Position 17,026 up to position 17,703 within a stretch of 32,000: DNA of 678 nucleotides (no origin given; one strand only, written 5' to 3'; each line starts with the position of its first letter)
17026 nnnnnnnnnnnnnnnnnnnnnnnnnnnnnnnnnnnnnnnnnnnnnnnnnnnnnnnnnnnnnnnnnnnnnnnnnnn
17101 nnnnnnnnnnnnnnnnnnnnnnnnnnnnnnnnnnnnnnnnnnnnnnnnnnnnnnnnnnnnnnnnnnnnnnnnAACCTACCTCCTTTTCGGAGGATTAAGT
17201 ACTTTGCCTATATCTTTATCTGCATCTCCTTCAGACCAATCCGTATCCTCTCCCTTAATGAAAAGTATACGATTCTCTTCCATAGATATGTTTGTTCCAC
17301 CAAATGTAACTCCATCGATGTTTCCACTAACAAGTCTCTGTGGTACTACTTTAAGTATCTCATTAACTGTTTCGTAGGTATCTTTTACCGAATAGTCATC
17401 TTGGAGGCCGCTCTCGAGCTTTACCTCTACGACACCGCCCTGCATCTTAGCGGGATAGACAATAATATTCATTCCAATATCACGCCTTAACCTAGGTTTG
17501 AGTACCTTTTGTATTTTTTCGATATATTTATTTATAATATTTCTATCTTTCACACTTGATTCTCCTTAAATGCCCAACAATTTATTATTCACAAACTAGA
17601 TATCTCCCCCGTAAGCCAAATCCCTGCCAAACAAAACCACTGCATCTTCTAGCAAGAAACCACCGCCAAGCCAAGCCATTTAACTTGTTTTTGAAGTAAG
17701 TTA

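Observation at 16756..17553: Translationally coupled orphan pair: small soluble protein plus 3-TM protein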

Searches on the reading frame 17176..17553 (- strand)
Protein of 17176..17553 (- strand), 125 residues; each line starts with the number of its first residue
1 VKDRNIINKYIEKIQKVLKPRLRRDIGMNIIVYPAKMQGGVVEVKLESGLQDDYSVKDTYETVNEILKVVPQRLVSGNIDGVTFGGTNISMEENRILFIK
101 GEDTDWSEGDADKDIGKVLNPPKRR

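Call 4: search_protein_families(library=pfam, proteins=[window:17176-17553:-], max_evalue=1)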
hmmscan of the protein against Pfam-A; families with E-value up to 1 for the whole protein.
window:17176-17553:- (125 aa): 0 families

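Call 5: search_protein_families(library=padloc, proteins=[window:17176-17553:-], max_evalue=1)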
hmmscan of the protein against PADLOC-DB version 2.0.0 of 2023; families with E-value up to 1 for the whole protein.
window:17176-17553:- (125 aa): 1 family
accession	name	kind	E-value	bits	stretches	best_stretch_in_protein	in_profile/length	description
PDLC04534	PDC-M24A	-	0.014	13.6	1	63-118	6-62/170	-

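Call 6: search_protein_families(library=ncbifam, proteins=[window:17176-17553:-], max_evalue=0.1)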
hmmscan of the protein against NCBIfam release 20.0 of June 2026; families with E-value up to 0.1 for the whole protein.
window:17176-17553:- (125 aa): 0 families

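Call 7: search_protein_families(library=phrogs, proteins=[window:17176-17553:-], max_evalue=1)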
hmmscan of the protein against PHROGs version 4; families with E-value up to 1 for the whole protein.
window:17176-17553:- (125 aa): 4 families
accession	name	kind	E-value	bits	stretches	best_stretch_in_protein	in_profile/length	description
phrog_18061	-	unknown function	1.3e-12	49.1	1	3-118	3-119/125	-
phrog_12387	-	unknown function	0.069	13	1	57-96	428-466/587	-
phrog_28329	-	unknown function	0.14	13.2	1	59-90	18-49/69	-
phrog_11577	-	unknown function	0.28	12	1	46-83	41-78/123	-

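Call 8: find_homologous_proteins(query=window:17176-17553:-, max_evalue=0.01)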
Query window:17176-17553:- (125 aa): 4 proteins with E <= 0.01 among 10 candidates.
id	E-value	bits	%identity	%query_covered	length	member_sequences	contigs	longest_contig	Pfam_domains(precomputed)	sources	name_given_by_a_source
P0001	5.1e-75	267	100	100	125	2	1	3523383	-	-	-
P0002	5.9e-28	115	51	92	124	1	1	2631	-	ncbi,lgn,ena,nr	ncbi:MAG TPA: hypothetical protein ENJ28_00805 [Gammaproteobacteria bacterium]|nr:hypothetical prote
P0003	3.9e-27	113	48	95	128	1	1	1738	-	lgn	-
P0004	2.7e-25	107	50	92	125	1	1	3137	-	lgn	-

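Call 10: find_encoding_contigs(protein=P0002, flank=5000)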
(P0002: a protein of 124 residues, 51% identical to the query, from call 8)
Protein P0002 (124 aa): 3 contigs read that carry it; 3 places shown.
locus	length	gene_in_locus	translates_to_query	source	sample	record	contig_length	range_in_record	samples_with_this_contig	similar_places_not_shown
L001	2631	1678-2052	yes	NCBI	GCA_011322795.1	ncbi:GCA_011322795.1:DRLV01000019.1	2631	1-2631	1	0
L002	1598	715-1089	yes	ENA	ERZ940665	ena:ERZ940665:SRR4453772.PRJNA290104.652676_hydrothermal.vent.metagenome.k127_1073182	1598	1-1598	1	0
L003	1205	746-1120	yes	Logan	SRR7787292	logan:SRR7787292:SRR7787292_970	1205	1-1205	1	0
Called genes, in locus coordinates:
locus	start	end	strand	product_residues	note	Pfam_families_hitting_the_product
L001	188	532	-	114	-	-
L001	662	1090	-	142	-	PF08897:DUF1841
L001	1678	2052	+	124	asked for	-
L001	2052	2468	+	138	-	-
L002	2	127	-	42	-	?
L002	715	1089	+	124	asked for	-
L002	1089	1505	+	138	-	-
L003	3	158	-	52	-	?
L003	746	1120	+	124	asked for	-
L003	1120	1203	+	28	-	?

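Call 11: find_encoding_contigs(protein=P0004, flank=5000)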
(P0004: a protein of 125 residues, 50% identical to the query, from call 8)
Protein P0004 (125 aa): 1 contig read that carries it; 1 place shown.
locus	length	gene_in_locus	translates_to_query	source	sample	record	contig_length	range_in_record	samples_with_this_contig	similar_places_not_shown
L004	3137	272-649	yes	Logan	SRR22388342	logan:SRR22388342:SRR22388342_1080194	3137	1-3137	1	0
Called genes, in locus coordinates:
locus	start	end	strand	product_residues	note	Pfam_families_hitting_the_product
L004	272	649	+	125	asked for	-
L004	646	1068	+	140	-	-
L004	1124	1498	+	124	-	-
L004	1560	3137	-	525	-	?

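Call 12: find_encoding_contigs(protein=P0003, flank=5000)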
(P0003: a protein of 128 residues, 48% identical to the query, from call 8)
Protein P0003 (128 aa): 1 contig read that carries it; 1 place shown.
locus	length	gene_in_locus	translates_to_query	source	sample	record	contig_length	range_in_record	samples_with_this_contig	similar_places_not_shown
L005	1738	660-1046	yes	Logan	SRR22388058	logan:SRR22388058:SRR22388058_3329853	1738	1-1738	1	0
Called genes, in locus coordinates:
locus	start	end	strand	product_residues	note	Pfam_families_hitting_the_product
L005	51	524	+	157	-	PF24838:8xMP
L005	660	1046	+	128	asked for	-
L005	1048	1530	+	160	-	-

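Call 21: search_dna_similar(query=window:17176-17553:-, collection=phages, mode=protein, max_evalue=0.01)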
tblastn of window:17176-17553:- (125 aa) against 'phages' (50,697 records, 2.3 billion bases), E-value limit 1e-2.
No match.

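Call 25: find_related_loci(query=A1, collection=genome_contigs, flank=10000)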
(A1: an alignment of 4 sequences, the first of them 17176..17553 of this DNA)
Query A1 (125 aa) in genome_contigs; peptide patterns used: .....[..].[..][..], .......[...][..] (x = any residue, [..] = any of these).
13 stretches matched a pattern; 2 encode a relative of the query (tblastn E <= 1e-3); 2 distinct loci.
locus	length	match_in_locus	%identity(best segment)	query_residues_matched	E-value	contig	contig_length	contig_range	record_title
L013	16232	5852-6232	43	1-125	8e-33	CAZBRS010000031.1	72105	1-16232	MAG TPA_asm: uncultured Myxococcales bacterium isolate SRP272421_co2_345 genome assembly, contig: NODE_495_length_72105_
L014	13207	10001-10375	38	1-123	1e-25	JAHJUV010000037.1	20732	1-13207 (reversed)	MAG: Planctomycetota bacterium isolate OSL_A.mb.29 OSL_A.mb.29_k141_55542, whole genome shotgun sequence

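Call 29: search_protein_representatives(alignment_id=A1)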
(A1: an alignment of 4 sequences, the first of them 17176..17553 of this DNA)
Query: 4 sequences, 126 profile positions. Proteins with E-value up to 0.001 (for the whole library): 137; up to 1e-10: 77; up to 1e-30: 7. The best 137 are listed.
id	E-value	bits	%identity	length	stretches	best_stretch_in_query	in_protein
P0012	1.1e-47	177.2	-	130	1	1-126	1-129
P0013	2.3e-38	147.1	-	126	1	3-123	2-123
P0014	4.3e-36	139.8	-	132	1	1-123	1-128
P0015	5.3e-36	139.5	-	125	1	3-125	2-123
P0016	1.5e-34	134.8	-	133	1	1-122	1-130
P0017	2.1e-34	134.3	-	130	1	1-124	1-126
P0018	6.1e-32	126.4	-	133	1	1-122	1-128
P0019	2.1e-28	114.9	-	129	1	3-121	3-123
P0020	3.8e-28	114.1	-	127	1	1-124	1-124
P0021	6.7e-28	113.3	-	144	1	1-122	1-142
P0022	2.6e-27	111.4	-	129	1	1-122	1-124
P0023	1.2e-26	109.3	-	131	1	1-123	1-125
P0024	1.8e-26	108.7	-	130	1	1-125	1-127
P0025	4.0e-26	107.6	-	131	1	1-123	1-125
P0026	5.1e-26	107.2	-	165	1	1-124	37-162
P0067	8.1e-14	67.8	-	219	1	1-120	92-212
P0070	2.8e-13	66.1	-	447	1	5-121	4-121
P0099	2.0e-08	50.4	-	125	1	1-120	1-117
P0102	4.2e-08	49.3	-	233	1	4-117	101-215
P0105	7.1e-08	48.6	-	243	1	4-119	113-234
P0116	6.1e-06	42.3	-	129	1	1-123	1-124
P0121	1.2e-05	41.4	-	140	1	3-116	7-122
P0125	1.5e-05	41.1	-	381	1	5-119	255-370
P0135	2.3e-04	37.2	-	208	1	4-120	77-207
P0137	3.5e-04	36.7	-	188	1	5-119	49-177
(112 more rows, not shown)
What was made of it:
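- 17176..17553 (-): Gene A: 125-aa soluble alpha/beta protein, the constant (regulatory or sensor) subunit of the module. It belongs to a family of 137 clusters (call 29) and matches phrog_18061 at 1.3e-12 (call 7).
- Checked: A has 137 relatives at E<=1e-3 in a 1.84-billion-protein library (call 29) and matches phrog_18061 (unknown function, E 1.3e-12, full length; call 7).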

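Call 33: search_protein_families(library=pfam, proteins=[P0070, P0125, P0102, P0105, P0067, P0135, P0137], max_evalue=0.1)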
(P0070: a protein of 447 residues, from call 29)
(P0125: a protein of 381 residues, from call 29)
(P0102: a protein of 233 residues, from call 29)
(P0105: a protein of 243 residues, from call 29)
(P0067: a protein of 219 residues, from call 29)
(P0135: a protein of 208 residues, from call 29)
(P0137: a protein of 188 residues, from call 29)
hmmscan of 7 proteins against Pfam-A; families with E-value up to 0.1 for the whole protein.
P0070 (447 aa): 3 families
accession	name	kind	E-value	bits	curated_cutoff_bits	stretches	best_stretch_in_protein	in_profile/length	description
PF01844.29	HNH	-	1.3e-12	48.1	21.4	1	191-231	4-46/47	HNH endonuclease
PF13391.12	HNH_2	-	0.00031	21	21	1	198-233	11-62/66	HNH endonuclease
PF14279.12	HNH_5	-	0.02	15.2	27.5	1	199-229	13-43/56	HNH endonuclease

P0125 (381 aa): 0 families

P0102 (233 aa): 0 families

P0105 (243 aa): 0 families

P0067 (219 aa): 0 families

P0135 (208 aa): 0 families

P0137 (188 aa): 0 families
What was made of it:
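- P0070 is A fused to an HNH nuclease (PF01844, 1.3e-12; call 33).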

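Call 34: find_encoding_contigs(protein=P0070, flank=6000)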
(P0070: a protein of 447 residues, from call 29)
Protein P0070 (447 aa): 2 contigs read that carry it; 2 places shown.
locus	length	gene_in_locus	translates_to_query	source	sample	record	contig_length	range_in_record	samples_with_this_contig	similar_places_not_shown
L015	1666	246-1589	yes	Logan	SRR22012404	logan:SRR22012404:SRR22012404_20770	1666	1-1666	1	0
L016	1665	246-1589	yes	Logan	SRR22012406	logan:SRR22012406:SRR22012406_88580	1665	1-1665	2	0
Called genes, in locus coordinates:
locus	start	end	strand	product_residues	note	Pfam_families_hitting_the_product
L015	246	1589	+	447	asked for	PF01844:HNH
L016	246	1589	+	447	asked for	PF01844:HNH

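Call 35: predict_structure(alignment_id=A1)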
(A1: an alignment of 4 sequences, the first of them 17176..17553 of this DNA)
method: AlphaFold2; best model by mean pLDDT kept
length: 125 residues; sequences in the alignment: 4
mean_pLDDT: 85.2   pTM: 0.80
mean pLDDT of the five models: 85.2, 84.5, 83.9, 82.6, 81.6
residues with pLDDT >= 90: 49; 70-90: 64; 50-70: 10; < 50: 2
segments of 3 or more residues with pLDDT < 50: none
pLDDT, mean of each block of 10 residues (from residue 1): 81 92 90 90 92 91 88 64 81 89 88 87 63
secondary structure, 60 per line:
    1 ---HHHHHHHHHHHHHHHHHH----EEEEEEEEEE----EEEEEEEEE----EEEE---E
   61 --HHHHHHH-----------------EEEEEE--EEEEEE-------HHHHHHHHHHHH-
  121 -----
elements in order: H4-21 E26-35 E40-48 E53-56 H63-69 E87-92 E95-100 H108-119
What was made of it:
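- A also gives a confident AF2 model (call 35).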

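Call 38: fold_search(model_id=the predicted structure, library=pdb)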
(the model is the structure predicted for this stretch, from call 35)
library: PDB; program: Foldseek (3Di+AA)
matches with E <= 10: 1369; with E <= 0.001: 0
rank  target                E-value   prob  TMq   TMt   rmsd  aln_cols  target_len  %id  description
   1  3s02_B                3.8e-01  0.06  0.22  0.20  17.1       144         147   12  The crystal structure of the periplasmic domain of Helicobacter pylori MotB (residues 103-256) (released 2012-03-14)
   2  6s7o_E                3.8e-01  0.04  0.14  0.04  16.5        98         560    9  Cryo-EM structure of human oligosaccharyltransferase complex OST-A (released 2019-12-18)
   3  4kkn_A                4.3e-01  0.14  0.26  0.27  11.5        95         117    9  Crystal structure of bovine CTLA-4, PSI-NYSGRC-012704 (released 2013-06-12)
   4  5vl2_B                4.6e-01  0.23  0.31  0.31  11.3       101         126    5  The hapten triclocarban bound to the single domain camelid nanobody VHH T4 (released 2018-04-25)
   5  6rp8_C                4.6e-01  0.14  0.25  0.27  10.2        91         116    8  Crystal Structure of Ipilimumab Fab complexed with CTLA-4 at 2.6A resolution (released 2020-07-08)
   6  5wob_W                5.2e-01  0.20  0.28  0.18  12.2        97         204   10  Crystal Structure Analysis of Fab1-Bound Human Insulin Degrading Enzyme (IDE) in Complex with Insulin (released 2018-04-18)
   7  2f8v_A                5.2e-01  0.18  0.25  0.17   9.4        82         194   11  Structure of full length telethonin in complex with the N-terminus of titin (released 2006-06-27)
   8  5ggv_Y                5.2e-01  0.16  0.28  0.29  10.4        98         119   11  CTLA-4 in complex with tremelimumab Fab (released 2016-11-09)
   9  7su1_C                5.5e-01  0.10  0.25  0.27  12.0        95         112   13  Crystal structure of an acidic pH-selective Ipilimumab variant Ipi.106 in complex with CTLA-4 (released 2022-03-02)
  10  6ygn_A                5.9e-01  0.23  0.29  0.07   7.9        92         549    8  Titin kinase and its flanking domains (released 2021-04-07)
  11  8e1p_L                6.3e-01  0.13  0.26  0.17  10.6        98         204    8  Crystal structure of BG505 SOSIP.v4.1-GT1.2 trimer in complex with gl-PGV20 and PGT124 Fabs (released 2023-06-21)
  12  8elo_B                6.3e-01  0.10  0.23  0.23  12.4        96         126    6  Crystal structure of SARS-CoV-2 spike protein receptor-binding domain in complex with antibody CC12.1 Fab and nanobody (released 2023-07-05)
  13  4aix_A                6.3e-01  0.08  0.21  0.25  11.7       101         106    8  Crystallographic structure of an amyloidogenic variant, 3rC34Y, of the germinal line lambda 3 (released 2013-02-27)
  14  6zbp_FFF              6.7e-01  0.18  0.29  0.28  11.8       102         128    6  H11-H4 complex with SARS-CoV-2 (released 2020-07-29)
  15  6quz_E                6.7e-01  0.16  0.30  0.30  12.0        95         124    4  Structure of ATPgS-bound outward-facing TM287/288 in complex with sybody Sb_TM35 (released 2019-05-29)
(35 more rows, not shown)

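Call 39: fold_search(model_id=the predicted structure, library=viral)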
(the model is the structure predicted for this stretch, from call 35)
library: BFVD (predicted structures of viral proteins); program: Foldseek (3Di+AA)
matches with E <= 10: 583; with E <= 0.001: 0
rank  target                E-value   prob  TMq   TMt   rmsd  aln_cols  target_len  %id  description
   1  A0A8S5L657            2.3e-03  1.00  0.65  0.42   3.8       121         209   11  Uncharacterized protein [Siphoviridae sp. ctD4R19]
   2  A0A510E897            4.0e-03  1.00  0.52  0.39   6.7       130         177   17  (no name in the UniProt tables at hand)
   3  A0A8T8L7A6            2.7e-02  0.80  0.36  0.42  12.7       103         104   13  (no name in the UniProt tables at hand)
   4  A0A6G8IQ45            6.0e-02  0.33  0.31  0.19  14.6       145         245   12  (no name in the UniProt tables at hand)
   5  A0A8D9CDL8            6.0e-02  0.30  0.29  0.18  11.9       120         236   17  Uncharacterized protein [uncultured marine phage]
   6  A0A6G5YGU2            1.4e-01  0.08  0.19  0.15  14.8       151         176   10  (no name in the UniProt tables at hand)
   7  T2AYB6                1.8e-01  0.21  0.17  0.16   6.9        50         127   22  (no name in the UniProt tables at hand)
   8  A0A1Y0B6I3            2.3e-01  0.30  0.34  0.32  12.8       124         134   10  E4-4 [Deer mastadenovirus B]
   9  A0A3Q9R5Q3            2.3e-01  0.07  0.17  0.17  14.1       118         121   14  (no name in the UniProt tables at hand)
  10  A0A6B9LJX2            2.6e-01  0.15  0.24  0.25  11.6       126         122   15  Uncharacterized protein [Gordonia phage Volt]
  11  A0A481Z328            2.8e-01  0.09  0.24  0.11  17.6       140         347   11  Uncharacterized protein [Pithovirus LCPAC101]
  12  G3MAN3                3.2e-01  0.18  0.36  0.30  12.7       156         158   10  Gp492 [Bacillus phage G]
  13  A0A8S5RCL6            4.0e-01  0.07  0.17  0.21  12.3        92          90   17  Uncharacterized protein [virus sp. ctmTa7]
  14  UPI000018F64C         4.6e-01  0.09  0.27  0.11  13.5       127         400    9  (no name look-up for this kind of identifier)
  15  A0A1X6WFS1            5.5e-01  0.16  0.24  0.22   5.9        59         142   15  (no name in the UniProt tables at hand)
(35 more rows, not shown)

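Call 44: find_related_loci(query=A5, collection=metagenome_contigs, flank=10000)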
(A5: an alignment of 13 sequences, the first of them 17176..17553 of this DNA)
Query A5 (125 aa) in metagenome_contigs; peptide patterns used: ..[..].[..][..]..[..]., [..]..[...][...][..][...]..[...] (x = any residue, [..] = any of these).
147 stretches matched a pattern; 39 encode a relative of the query (tblastn E <= 1e-3); 39 distinct loci.
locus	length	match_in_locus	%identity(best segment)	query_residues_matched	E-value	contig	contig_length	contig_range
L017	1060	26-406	42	1-125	2e-31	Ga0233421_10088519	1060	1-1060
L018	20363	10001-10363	45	1-119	1e-30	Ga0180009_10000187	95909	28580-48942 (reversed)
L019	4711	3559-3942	46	1-124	9e-31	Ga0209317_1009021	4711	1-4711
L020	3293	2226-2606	45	1-124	3e-30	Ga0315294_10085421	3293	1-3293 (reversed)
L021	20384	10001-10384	44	1-125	1e-29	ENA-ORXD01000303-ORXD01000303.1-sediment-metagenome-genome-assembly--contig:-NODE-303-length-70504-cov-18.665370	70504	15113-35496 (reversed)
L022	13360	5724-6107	44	1-125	1e-29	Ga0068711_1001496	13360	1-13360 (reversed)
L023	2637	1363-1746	41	1-125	7e-29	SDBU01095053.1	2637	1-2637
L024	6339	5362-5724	40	1-119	9e-29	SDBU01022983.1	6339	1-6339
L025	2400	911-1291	43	1-125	1e-28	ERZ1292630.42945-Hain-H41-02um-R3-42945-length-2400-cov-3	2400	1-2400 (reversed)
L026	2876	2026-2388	41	1-119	2e-28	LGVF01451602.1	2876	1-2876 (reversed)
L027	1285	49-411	42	1-118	1e-28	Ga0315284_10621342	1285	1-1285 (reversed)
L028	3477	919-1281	39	1-119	7e-28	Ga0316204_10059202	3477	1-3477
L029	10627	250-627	40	1-124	5e-28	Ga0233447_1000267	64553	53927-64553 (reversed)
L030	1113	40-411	40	1-122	1e-28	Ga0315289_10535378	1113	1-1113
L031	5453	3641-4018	42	1-124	2e-27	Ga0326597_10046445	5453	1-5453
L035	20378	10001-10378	40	1-124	2e-26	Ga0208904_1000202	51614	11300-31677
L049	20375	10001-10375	33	1-123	2e-19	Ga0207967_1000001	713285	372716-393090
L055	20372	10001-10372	45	1-121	2e-30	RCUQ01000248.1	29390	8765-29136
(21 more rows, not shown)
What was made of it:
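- The distribution is patchy and spans phyla at very low frequency (calls 25, 29, 44).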

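Call 45: find_related_loci(query=A5, collection=viral_contigs, flank=10000)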
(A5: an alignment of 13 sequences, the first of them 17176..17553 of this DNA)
Query A5 (125 aa) in viral_contigs; peptide patterns used: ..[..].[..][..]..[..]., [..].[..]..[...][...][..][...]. (x = any residue, [..] = any of these).
35 stretches matched a pattern, but none encodes a relative of the query by tblastn (E <= 1e-3).
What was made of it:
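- Tried and rejected: The first IMG/VR scan with subfamilies 1 and 2 found nothing (call 45).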

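Call 47: find_encoding_contigs(protein=P0001, flank=10000, max_places=3)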
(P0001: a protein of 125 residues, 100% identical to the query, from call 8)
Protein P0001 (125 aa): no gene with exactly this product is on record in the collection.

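Call 52: search_protein_families(library=pfam, proteins=[L018:6884-8326:+, L018:8350-9834:+, L018:4304-6037:+, L018:10864-11433:-, L018:11627-12364:+, L029:1571-2119:+, L029:5178-8192:+, L055:8037-9416:+, L055:9398-9733:+, L055:11179-12072:+], max_evalue=0.001)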
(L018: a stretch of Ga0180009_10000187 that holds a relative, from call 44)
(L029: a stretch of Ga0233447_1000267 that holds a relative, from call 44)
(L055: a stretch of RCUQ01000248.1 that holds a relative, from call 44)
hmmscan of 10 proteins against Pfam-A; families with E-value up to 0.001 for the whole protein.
L018:6884-8326:+ (480 aa): 4 families
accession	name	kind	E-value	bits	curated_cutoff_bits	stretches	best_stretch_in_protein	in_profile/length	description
PF02384.22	N6_Mtase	-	7.4e-59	200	20.4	1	115-427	4-304/311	N-6 DNA Methylase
PF12161.14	HsdM_N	-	1.5e-09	39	24.5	1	7-41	4-37/135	HsdM N-terminal domain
PF20473.4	MmeI_Mtase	-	3.8e-06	26.7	27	1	162-232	20-93/259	MmeI, DNA-methyltransferase domain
PF07669.17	Eco57I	-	1.1e-05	26.1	25.3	1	242-326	72-165/171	Eco57I restriction-modification methylase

L018:8350-9834:+ (494 aa): 1 family
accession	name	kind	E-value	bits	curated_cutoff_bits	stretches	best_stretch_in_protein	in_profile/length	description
PF01420.25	Methylase_S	-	1.8e-31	110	22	2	14-168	1-167/168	Type I restriction modification DNA specificity domain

L018:4304-6037:+ (577 aa): 6 families
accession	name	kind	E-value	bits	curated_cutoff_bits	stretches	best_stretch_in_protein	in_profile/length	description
PF08463.15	EcoEI_R_C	-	1.3e-33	116.9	24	1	412-574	1-161/163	EcoEI R protein C-terminal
PF04851.21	ResIII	-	4.7e-18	66.1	22.5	1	162-247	5-88/164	Type III restriction enzyme, res subunit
PF00270.35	DEAD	-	3e-09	37.3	26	1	163-267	2-99/167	DEAD/DEAH box helicase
PF04313.20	HSDR_N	-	1.4e-07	32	25.1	0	50-119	126-194/198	Type I restriction enzyme R protein N terminus (HSDR_N)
PF18766.7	SWI2_SNF2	-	2.3e-07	31.1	26.7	1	165-237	2-75/221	SWI2/SNF2 ATPase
PF00580.27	UvrD-helicase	-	1.6e-05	25.2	23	1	173-334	6-151/271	UvrD/REP helicase N-terminal domain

L018:10864-11433:- (189 aa): 0 families

L018:11627-12364:+ (245 aa): 0 families

L029:1571-2119:+ (182 aa): 0 families

L029:5178-8192:+ (1004 aa): 7 families
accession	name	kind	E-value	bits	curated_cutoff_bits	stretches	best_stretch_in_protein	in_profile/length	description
PF18766.7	SWI2_SNF2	-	4.3e-77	259.1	26.7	1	268-501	1-220/221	SWI2/SNF2 ATPase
PF04313.20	HSDR_N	-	2.8e-37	129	25.1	1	11-203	8-194/198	Type I restriction enzyme R protein N terminus (HSDR_N)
PF04851.21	ResIII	-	7.5e-22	78.4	22.5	1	263-435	2-163/164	Type III restriction enzyme, res subunit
PF22679.2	T1R_D3-like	-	2.3e-20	74.1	27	1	540-680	2-156/158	Type I restriction enzyme subunit R domain 3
PF11867.13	T1RH-like_C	-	2.1e-16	60.7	26.8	1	732-984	41-305/329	Type I restriction enzyme HindI endonuclease subunit-like, C-terminal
PF00176.29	SNF2-rel_dom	-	2e-05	24.3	24.9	1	269-440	2-169/290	SNF2-related domain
PF00270.35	DEAD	-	7.7e-05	22.9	26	1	288-437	18-163/167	DEAD/DEAH box helicase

L055:8037-9416:+ (459 aa): 4 families
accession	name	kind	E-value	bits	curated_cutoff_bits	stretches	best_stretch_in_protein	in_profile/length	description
PF00589.27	Phage_integrase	-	1.9e-23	83.5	27.1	1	258-420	2-170/172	Phage integrase family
PF13356.12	Arm-DNA-bind_3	-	1.5e-15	57.5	27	1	57-148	2-82/83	Arm DNA-binding domain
PF22022.2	Phage_int_M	-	3.9e-07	30.7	27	1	178-245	25-92/96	Phage integrase central domain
PF14659.12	Phage_int_SAM_3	-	5e-06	27.1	22.6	1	168-210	16-58/58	Phage integrase, N-terminal SAM-like domain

L055:9398-9733:+ (111 aa): 0 families

L055:11179-12072:+ (297 aa): 2 families
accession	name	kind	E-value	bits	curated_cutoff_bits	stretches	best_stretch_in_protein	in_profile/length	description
PF25583.1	WCX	-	1.8e-06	28.6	23.9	1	212-289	3-76/76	WCX domain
PF13280.12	WYL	-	0.00026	21.4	21.8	1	143-183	25-68/70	WYL domain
